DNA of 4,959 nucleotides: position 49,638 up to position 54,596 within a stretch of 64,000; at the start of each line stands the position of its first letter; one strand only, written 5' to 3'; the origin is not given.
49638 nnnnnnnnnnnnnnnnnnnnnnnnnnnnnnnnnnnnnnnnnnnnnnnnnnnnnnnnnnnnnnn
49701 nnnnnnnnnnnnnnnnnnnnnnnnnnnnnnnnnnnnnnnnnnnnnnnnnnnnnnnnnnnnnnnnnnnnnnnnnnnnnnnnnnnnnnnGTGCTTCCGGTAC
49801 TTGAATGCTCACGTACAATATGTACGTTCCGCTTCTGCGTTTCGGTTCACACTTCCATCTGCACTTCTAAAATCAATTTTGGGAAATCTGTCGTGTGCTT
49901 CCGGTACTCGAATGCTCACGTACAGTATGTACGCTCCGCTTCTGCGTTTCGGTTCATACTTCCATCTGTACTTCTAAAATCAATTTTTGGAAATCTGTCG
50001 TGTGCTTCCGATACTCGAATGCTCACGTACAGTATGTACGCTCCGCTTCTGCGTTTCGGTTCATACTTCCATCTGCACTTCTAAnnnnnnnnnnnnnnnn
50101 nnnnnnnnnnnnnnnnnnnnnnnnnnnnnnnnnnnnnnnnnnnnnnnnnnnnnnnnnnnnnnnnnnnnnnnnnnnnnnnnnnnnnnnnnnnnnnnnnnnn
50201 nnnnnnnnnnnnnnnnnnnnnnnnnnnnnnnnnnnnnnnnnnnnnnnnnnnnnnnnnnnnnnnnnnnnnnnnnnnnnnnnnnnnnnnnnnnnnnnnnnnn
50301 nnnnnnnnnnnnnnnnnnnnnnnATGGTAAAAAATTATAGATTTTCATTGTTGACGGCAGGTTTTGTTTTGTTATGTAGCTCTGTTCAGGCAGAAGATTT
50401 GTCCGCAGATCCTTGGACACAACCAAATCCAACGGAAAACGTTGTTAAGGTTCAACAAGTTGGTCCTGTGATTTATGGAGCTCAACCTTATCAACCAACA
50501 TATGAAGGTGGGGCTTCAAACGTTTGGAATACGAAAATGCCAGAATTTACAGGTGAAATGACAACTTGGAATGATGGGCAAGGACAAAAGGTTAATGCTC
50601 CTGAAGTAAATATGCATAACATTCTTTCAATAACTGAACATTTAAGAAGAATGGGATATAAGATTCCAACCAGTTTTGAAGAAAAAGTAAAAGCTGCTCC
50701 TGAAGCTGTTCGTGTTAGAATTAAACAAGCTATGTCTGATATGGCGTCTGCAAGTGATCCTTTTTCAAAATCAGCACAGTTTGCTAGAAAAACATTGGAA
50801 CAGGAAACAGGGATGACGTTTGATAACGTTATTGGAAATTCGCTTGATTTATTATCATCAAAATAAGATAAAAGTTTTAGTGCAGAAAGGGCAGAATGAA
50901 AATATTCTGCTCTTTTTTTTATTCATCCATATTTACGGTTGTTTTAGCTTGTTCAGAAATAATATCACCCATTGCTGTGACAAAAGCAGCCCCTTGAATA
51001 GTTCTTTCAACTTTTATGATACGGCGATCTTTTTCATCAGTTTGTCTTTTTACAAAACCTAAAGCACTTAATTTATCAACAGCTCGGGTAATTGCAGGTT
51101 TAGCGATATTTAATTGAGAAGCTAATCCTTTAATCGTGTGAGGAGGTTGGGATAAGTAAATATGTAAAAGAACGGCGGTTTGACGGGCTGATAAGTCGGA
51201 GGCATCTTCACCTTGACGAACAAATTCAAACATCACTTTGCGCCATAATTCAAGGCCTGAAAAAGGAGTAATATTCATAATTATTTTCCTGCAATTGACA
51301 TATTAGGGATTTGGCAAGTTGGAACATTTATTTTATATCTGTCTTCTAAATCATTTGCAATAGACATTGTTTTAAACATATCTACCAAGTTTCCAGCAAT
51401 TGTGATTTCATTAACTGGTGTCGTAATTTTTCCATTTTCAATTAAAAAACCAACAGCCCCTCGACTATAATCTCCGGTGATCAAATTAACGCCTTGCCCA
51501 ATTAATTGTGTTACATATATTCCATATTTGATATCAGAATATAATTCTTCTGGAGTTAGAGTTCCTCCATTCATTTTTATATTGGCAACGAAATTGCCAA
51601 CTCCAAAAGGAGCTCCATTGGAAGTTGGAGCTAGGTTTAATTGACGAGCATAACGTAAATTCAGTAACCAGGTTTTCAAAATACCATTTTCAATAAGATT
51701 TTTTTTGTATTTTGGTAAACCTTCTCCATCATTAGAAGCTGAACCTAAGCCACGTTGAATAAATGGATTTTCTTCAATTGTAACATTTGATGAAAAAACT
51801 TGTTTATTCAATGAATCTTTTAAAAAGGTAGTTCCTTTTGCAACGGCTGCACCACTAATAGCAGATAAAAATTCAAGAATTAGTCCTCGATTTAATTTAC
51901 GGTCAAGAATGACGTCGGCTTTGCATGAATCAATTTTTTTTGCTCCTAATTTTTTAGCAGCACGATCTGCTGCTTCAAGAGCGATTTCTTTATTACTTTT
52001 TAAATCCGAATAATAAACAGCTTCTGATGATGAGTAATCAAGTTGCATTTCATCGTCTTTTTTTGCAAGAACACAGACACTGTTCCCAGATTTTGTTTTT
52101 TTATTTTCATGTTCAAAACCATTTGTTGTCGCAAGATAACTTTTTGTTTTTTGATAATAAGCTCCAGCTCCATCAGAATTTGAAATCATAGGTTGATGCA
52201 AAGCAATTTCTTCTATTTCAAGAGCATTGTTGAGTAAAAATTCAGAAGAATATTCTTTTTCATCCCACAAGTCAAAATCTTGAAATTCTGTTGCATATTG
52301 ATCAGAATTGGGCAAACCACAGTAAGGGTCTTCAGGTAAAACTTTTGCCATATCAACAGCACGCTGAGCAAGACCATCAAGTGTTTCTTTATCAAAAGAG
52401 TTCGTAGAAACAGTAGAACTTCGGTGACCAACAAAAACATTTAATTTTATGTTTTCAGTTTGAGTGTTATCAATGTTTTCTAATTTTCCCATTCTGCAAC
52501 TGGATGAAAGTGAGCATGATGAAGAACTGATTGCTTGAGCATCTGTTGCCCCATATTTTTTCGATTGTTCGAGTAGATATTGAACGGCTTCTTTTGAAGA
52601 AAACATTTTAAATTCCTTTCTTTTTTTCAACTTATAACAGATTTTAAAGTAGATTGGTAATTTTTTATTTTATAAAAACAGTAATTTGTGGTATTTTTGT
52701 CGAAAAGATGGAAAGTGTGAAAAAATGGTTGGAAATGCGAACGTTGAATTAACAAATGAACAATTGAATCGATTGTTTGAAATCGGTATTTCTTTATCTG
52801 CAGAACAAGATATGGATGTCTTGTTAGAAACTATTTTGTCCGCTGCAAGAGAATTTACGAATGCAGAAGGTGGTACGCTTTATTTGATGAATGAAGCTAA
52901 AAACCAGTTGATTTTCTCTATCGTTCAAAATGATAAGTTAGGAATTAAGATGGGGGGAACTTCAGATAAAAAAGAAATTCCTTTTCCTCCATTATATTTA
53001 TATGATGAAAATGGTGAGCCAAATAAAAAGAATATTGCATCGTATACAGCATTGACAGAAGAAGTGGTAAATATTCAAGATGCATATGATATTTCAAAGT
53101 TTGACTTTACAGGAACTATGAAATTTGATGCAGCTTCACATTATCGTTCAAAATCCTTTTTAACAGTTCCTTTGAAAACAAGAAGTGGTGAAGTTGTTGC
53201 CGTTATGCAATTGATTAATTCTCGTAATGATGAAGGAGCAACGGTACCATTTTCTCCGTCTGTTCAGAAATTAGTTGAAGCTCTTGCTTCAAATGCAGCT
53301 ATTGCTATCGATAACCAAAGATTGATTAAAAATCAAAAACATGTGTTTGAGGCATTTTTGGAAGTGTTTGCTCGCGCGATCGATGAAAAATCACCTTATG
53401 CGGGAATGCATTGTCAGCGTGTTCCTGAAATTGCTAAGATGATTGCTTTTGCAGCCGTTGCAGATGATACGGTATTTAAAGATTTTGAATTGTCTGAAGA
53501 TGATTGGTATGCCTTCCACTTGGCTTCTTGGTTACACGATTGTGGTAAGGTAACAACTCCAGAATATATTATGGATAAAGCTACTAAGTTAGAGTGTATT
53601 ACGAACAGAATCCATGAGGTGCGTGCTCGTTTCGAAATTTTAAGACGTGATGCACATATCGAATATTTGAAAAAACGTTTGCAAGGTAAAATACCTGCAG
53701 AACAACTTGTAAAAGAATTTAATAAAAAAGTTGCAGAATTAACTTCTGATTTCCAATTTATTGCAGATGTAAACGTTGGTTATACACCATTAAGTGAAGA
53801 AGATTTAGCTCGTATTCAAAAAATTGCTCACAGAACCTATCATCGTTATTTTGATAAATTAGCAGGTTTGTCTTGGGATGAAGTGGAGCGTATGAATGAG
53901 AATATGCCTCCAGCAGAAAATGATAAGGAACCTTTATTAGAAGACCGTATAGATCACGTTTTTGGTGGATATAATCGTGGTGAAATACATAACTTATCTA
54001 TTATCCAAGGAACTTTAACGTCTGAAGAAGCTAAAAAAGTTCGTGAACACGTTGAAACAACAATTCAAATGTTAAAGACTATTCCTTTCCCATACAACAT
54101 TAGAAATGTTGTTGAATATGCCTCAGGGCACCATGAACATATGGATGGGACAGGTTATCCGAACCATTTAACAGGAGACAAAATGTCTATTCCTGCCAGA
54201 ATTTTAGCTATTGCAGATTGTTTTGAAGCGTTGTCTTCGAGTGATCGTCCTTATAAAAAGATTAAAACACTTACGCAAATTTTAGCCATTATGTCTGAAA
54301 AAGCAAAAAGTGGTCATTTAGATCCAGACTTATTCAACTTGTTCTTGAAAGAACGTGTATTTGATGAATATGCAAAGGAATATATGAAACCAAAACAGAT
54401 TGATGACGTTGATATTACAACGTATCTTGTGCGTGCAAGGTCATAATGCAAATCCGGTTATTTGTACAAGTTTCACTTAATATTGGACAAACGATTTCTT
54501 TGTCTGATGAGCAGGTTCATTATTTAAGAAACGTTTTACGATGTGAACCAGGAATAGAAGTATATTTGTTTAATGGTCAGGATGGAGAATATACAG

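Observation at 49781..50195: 107-bp tandem repeat array (~3.9 copies), each unit carrying a 7-bp-stem hairpin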

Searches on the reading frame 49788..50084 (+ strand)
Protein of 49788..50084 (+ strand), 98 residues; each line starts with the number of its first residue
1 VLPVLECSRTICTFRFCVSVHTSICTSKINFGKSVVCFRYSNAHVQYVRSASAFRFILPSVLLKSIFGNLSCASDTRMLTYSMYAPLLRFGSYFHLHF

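Call 49: search_protein_families(library=padloc, proteins=[window:49788-50084:+], max_evalue=1)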
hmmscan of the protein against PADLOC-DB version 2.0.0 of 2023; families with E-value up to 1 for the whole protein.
window:49788-50084:+ (98 aa): 0 families

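Call 50: search_protein_families(library=pfam, proteins=[window:49788-50084:+], max_evalue=1)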
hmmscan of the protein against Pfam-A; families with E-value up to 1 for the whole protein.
window:49788-50084:+ (98 aa): 1 family
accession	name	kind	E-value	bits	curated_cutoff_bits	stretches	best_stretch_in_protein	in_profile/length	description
PF06968.18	BATS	-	0.27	11.9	22.2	0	4-21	18-35/88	Biotin and Thiamin Synthesis associated domain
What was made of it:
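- Tried and rejected: No Pfam or PADLOC match for the 98-aa, 63-aa or 36-aa ORFs (calls 49, 50).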

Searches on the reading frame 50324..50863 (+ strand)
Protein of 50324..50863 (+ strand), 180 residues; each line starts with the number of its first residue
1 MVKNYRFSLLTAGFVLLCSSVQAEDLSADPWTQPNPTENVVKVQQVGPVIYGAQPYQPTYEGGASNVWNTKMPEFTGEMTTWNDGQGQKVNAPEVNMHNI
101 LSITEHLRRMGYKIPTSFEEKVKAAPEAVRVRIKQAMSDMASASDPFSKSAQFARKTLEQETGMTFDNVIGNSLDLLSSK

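Call 12: find_encoding_contigs(protein=window:50324-50863:+, flank=6000, max_places=10)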
Protein window:50324-50863:+ (180 aa): 1 contig read that carries it; 1 place shown.
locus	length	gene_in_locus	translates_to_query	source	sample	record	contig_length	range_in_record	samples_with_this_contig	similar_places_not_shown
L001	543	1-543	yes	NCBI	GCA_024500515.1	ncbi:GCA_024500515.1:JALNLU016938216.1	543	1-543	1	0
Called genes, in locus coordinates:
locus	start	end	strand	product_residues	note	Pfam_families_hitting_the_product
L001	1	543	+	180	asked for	?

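Call 17: search_protein_families(library=pfam, proteins=[window:50324-50863:+], max_evalue=0.01)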
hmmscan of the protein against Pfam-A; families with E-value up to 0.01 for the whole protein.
window:50324-50863:+ (180 aa): 0 families

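Call 23: find_homologous_proteins(query=window:50324-50863:+, max_evalue=0.00001)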
Query window:50324-50863:+ (180 aa): 59 proteins with E <= 0.00001 among 91 candidates.
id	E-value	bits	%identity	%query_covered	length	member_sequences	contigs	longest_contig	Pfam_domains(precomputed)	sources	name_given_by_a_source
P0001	9.9e-115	398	99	100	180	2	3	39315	-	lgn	-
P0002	5.6e-106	370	91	100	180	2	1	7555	-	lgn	-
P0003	1.4e-72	261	66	99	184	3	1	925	-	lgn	-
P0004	1.5e-72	261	76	74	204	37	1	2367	-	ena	-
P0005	2.5e-72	260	76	74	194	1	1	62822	-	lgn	-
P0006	8.2e-72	259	65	96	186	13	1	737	-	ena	-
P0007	5.6e-71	256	64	96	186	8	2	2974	-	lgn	-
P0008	2.1e-70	254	62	97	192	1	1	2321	-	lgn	-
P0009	1.9e-68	248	64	97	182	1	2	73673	-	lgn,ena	-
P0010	2.0e-67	244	63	99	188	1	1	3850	-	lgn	-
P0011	2.8e-67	244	75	74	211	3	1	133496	-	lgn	-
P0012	2.2e-66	241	61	97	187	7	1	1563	-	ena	-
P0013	7.2e-66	239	65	96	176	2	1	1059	-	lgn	-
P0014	2.8e-65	238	66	92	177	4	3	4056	-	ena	-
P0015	4.7e-65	237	59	89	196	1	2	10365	-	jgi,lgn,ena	-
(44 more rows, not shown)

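Call 24: find_encoding_contigs(protein=P0001, flank=6000, max_places=10)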
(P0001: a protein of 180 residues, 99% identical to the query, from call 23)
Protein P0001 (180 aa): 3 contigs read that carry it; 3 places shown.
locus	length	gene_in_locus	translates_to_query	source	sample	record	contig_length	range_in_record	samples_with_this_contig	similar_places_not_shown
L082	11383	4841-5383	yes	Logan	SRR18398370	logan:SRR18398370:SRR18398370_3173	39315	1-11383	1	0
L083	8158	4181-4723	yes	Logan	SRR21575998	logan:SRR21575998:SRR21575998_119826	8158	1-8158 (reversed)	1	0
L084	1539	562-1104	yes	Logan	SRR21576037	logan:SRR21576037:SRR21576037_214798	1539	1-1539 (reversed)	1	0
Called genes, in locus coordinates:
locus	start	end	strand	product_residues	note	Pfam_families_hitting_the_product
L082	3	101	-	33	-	?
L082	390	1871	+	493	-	PF02540:NAD_synthase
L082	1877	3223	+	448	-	PF00749:tRNA-synt_1c, PF19269:Anticodon_2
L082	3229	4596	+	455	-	PF01406:tRNA-synt_1e, PF09334:tRNA-synt_1g (faint), PF00133:tRNA-synt_1 (weak), PF09190:DALR_2, PF23493:CysS_C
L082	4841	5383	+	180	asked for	-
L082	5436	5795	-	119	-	PF22381:Staph_reg_Sar_Rot (weak), PF12802:MarR_2, PF01047:MarR, PF13412:HTH_24 (faint), PF13463:HTH_27, PF08279:HTH_11 (faint)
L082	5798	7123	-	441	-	PF01523:PmbA_TldD_1st (weak), PF19290:PmbA_TldD_2nd, PF19289:PmbA_TldD_3rd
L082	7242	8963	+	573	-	PF01590:GAF, PF13185:GAF_2, PF13492:GAF_3 (weak), PF01966:HD (weak), PF13487:HD_5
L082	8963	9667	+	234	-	PF20260:PUA_4, PF04452:Methyltrans_RNA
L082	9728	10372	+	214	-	PF19700:DUF6198, PF02588:YitT_membrane (faint)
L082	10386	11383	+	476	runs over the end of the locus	PF13231:PMT_2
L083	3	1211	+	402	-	?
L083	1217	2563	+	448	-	PF00749:tRNA-synt_1c, PF19269:Anticodon_2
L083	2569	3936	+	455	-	PF01406:tRNA-synt_1e, PF09334:tRNA-synt_1g (faint), PF00133:tRNA-synt_1 (weak), PF09190:DALR_2, PF23493:CysS_C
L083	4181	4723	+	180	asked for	-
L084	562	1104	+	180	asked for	-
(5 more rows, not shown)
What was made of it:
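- One copy evidently suffices in three strains (call 24). Three other assemblies of the species show one copy (call 24). Conspecific strains have one unit (call 24).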

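Call 25: find_encoding_contigs(protein=P0002, flank=6000, max_places=10)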
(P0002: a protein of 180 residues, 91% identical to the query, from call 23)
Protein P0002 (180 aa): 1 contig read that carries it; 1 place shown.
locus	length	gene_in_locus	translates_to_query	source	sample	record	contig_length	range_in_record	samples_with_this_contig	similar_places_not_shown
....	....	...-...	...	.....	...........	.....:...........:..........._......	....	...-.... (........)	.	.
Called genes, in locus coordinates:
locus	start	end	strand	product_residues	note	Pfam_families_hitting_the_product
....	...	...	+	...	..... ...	-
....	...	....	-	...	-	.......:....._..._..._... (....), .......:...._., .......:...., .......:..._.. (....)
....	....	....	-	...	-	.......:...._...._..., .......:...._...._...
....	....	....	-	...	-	-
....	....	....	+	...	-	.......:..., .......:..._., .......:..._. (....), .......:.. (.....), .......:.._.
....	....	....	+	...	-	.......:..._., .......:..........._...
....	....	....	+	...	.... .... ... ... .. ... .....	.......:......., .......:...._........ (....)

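Call 30: find_encoding_contigs(protein=P0005, flank=4000, max_places=4)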
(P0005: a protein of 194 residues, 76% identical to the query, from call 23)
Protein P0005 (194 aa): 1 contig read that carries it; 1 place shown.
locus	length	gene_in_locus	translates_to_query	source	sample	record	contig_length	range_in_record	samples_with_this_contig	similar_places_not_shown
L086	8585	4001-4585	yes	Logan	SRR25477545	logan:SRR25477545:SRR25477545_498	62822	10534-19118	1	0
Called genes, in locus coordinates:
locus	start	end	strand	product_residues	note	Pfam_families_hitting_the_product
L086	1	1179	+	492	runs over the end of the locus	PF00795:CN_hydrolase (faint), PF02540:NAD_synthase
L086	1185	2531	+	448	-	PF00749:tRNA-synt_1c, PF19269:Anticodon_2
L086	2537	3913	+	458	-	PF01406:tRNA-synt_1e, PF00133:tRNA-synt_1 (faint), PF09334:tRNA-synt_1g (faint), PF09190:DALR_2, PF23493:CysS_C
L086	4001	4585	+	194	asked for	-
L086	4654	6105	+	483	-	PF02074:Peptidase_M32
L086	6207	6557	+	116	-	-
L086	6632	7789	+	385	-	PF13393:tRNA-synt_His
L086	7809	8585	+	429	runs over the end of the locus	PF00709:Adenylsucc_synt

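Call 31: find_encoding_contigs(protein=P0011, flank=4000, max_places=4)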
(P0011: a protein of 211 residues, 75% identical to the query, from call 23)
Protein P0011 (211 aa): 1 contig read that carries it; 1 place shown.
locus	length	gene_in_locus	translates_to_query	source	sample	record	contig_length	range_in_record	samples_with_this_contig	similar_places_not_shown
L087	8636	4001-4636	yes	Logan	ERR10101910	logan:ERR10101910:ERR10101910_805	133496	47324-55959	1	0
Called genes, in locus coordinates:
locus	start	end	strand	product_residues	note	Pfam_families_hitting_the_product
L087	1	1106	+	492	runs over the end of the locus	PF02540:NAD_synthase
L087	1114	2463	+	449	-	PF00749:tRNA-synt_1c, PF19269:Anticodon_2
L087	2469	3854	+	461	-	PF01406:tRNA-synt_1e, PF09334:tRNA-synt_1g (faint), PF00133:tRNA-synt_1 (weak), PF09190:DALR_2, PF23493:CysS_C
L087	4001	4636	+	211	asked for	-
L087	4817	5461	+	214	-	-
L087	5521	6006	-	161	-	PF03073:TspO_MBR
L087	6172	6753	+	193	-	-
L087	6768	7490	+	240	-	PF00588:SpoU_methylase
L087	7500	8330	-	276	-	-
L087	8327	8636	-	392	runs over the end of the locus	PF13432:TPR_16 (faint), PF07719:TPR_2 (weak), PF13176:TPR_7 (faint), PF08238:Sel1 (weak)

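Call 49: search_protein_families(library=padloc, proteins=[window:50324-50863:+], max_evalue=1)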
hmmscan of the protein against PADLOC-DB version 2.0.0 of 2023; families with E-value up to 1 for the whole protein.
window:50324-50863:+ (180 aa): 0 families

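Call 56: predict_structure(alignment_id=A5)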
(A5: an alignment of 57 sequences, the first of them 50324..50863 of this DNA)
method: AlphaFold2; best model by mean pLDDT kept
length: 180 residues; sequences in the alignment: 57
mean_pLDDT: 48.6   pTM: 0.26
mean pLDDT of the five models: 48.6, 47.9, 46.8, 42.5, 40.4
residues with pLDDT >= 90: 0; 70-90: 1; 50-70: 76; < 50: 103
segments of 3 or more residues with pLDDT < 50: 1-4, 22-27, 29-62, 68-98, 161-164, 166-180
pLDDT, mean of each block of 10 residues (from residue 1): 51 55 46 37 37 44 48 39 37 46 63 65 62 56 51 53 48 38
secondary structure, 60 per line:
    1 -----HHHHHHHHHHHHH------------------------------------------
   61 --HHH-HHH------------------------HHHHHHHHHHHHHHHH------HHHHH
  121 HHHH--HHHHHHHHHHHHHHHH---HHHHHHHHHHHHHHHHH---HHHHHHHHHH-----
elements in order: H6-18 H94-109 H116-124 H127-142 H146-162 H166-175
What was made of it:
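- Tried and rejected: The AlphaFold2 model built from a 57-sequence alignment reached only pLDDT 48.6 (call 56), so no fold search was run.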

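Call 63: list_cluster_members(proteins=[P0001, P0002])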
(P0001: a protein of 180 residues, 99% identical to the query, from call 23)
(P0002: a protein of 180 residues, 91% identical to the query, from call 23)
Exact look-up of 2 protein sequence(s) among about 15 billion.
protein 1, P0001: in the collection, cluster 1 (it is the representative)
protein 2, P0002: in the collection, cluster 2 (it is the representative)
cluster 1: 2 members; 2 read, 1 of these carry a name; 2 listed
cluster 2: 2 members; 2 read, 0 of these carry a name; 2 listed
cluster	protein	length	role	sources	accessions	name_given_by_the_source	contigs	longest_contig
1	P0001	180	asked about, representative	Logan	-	-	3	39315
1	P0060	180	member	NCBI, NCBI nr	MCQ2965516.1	MAG: hypothetical protein MJ250_02105 [Alphaproteobacteria bacterium] | hypothetical protein [Alphaproteobacteria bacterium]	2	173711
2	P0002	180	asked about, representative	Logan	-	-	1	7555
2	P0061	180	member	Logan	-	-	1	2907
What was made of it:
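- The single-copy state comes from short-read assemblies, and the window itself comes from a metagenome-assembled genome (call 63).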

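Call 64: find_encoding_contigs(protein=P0061, flank=6000, max_places=5)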
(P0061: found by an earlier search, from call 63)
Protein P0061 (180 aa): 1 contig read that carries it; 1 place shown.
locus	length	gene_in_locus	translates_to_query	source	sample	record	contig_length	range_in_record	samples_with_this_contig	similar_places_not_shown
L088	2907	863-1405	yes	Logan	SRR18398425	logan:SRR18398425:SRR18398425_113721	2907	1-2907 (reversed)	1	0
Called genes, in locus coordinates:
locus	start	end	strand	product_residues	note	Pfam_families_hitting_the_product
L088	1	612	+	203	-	?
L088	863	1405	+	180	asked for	-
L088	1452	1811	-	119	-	PF22381:Staph_reg_Sar_Rot (weak), PF12802:MarR_2, PF01047:MarR, PF13463:HTH_27 (weak)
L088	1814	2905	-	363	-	?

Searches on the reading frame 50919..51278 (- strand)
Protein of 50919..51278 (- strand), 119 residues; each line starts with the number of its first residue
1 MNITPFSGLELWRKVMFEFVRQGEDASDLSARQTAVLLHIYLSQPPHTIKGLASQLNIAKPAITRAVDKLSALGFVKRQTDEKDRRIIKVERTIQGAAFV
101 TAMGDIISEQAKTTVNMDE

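Call 17: search_protein_families(library=pfam, proteins=[window:50919-51278:-], max_evalue=0.01)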
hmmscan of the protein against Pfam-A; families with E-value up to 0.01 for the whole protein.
window:50919-51278:- (119 aa): 11 families
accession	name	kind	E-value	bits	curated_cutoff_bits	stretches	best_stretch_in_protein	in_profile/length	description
PF01047.28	MarR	-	5e-14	52.4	24.6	1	29-88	1-59/59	MarR family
PF12802.13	MarR_2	-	3.3e-13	50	27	1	27-87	1-61/61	MarR family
PF13463.12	HTH_27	-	7.2e-07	29.8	22.2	1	29-93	1-65/68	Winged helix DNA-binding domain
PF22381.2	Staph_reg_Sar_Rot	-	4e-06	27.3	27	1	23-95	6-77/85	Transcriptional regulator SarA/Rot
PF13412.12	HTH_24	-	0.0003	20.7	21.9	1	41-77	12-48/48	Winged helix-turn-helix DNA-binding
PF01978.25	TrmB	-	0.00032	20.9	25.6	1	42-82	18-58/68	Sugar-specific transcriptional regulator TrmB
PF25212.1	HVO_A0114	-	0.00079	19.6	27.6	1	29-87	20-77/84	HVO_A0114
PF08279.18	HTH_11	-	0.00098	19.4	25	1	32-75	1-44/55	HTH domain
PF01325.25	Fe_dep_repress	-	0.0046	17.6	26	1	47-79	23-55/60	Iron dependent repressor, N-terminal DNA binding domain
PF25213.1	HVO_A0261_N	-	0.0052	17.1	35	0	30-81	10-59/86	HVO_A0261 N-terminal domain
PF09339.16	HTH_IclR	-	0.0091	16.2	22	0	36-79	8-51/52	IclR helix-turn-helix domain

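Call 36: find_encoding_contigs(protein=window:50922-51278:-, flank=3000, max_places=10)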
Protein window:50922-51278:- (119 aa): 1 contig read that carries it; 1 place shown.
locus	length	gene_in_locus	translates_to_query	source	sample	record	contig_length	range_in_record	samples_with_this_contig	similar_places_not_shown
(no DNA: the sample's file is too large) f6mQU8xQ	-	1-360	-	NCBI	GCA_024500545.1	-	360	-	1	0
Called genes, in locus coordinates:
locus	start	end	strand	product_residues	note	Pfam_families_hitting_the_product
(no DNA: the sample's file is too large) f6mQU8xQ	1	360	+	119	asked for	PF22381:Staph_reg_Sar_Rot (weak), PF12802:MarR_2, PF01047:MarR, PF13463:HTH_27 (weak)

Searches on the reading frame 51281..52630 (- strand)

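Call 17: search_protein_families(library=pfam, proteins=[window:51281-52630:-], max_evalue=0.01)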
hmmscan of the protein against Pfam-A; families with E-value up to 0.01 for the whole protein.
window:51281-52630:- (449 aa): 3 families
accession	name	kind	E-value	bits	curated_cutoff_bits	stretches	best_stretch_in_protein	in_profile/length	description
PF19289.4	PmbA_TldD_3rd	-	5.6e-63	212.5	22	1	236-448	2-220/220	PmbA/TldA metallopeptidase C-terminal domain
PF19290.4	PmbA_TldD_2nd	-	5.6e-09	36.9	20.9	1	124-228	3-109/109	PmbA/TldA metallopeptidase central domain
PF01523.21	PmbA_TldD_1st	-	1e-06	29.2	20.9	1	36-95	6-65/65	PmbA/TldA metallopeptidase domain 1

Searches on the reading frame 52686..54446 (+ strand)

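Call 17: search_protein_families(library=pfam, proteins=[window:52686-54446:+], max_evalue=0.01)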
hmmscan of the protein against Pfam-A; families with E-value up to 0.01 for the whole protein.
window:52686-54446:+ (586 aa): 6 families
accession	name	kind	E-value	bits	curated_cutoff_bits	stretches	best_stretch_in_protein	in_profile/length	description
PF13487.12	HD_5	-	9.9e-39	133.2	27.2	1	431-549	51-170/170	HD domain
PF01590.32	GAF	-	9e-13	49.3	22.4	1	42-208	1-133/133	GAF domain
PF13185.12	GAF_2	-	9.9e-11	42.4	28.6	1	41-209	2-136/136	GAF domain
PF13492.12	GAF_3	-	1.2e-10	42.4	27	1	116-210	49-129/129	GAF domain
PF01966.28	HD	-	3.4e-08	34.2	22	1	446-515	49-115/116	HD domain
PF24391.1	HD-CE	-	0.0061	16.7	27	1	242-325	11-83/263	HD-CE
